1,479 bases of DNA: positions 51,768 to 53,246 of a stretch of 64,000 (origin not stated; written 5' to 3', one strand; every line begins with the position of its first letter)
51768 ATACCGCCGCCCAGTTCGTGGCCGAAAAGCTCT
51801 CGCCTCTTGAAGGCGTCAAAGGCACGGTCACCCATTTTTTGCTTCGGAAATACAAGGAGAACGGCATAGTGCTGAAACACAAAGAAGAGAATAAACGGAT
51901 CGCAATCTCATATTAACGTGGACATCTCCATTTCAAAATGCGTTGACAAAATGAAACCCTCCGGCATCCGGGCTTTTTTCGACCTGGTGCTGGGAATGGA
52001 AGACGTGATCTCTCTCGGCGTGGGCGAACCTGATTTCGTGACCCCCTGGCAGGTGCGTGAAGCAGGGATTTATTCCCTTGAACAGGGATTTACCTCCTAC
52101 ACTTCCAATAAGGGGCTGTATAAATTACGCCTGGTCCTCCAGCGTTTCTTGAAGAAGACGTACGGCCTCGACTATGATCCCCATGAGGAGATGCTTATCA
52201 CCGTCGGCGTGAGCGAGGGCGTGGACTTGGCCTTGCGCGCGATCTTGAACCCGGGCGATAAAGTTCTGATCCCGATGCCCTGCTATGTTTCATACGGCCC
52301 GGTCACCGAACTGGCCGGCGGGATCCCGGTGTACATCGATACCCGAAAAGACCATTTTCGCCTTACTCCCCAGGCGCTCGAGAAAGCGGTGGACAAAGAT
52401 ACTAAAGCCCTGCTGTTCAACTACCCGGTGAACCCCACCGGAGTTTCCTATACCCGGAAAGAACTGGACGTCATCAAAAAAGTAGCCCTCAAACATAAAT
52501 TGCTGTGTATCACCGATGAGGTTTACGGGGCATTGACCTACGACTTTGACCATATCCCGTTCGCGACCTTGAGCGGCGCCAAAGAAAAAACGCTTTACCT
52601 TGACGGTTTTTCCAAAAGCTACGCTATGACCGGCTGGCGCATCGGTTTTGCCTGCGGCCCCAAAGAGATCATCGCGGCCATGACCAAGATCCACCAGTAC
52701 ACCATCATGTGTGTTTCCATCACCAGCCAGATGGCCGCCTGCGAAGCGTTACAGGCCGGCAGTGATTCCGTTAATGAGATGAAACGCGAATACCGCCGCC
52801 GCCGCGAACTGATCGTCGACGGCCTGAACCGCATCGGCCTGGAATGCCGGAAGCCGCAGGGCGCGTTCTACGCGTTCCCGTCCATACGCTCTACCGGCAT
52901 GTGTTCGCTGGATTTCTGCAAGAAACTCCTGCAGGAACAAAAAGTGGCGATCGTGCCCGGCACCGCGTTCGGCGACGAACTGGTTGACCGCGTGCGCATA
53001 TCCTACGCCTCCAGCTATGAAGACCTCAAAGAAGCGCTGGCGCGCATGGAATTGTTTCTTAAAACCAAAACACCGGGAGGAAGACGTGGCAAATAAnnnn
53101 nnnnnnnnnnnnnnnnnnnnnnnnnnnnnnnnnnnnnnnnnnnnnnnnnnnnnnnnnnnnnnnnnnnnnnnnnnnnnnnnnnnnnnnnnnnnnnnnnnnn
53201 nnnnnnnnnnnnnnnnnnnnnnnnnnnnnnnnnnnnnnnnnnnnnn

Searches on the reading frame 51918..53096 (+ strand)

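Call 56: search_protein_families(library=pfam, proteins=[window:51918-53096:+], max_evalue=0.00001)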
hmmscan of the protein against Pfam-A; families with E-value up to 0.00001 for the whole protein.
window:51918-53096:+ (392 aa): 2 families
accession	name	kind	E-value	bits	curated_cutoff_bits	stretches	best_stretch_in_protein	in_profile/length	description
PF00155.27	Aminotran_1_2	-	1.2e-67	229.1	19.7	1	29-376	2-360/361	Aminotransferase class I and II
PF01041.23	DegT_DnrJ_EryC1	-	1.5e-09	38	19.8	1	99-200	49-145/360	DegT/DnrJ/EryC1/StrS aminotransferase family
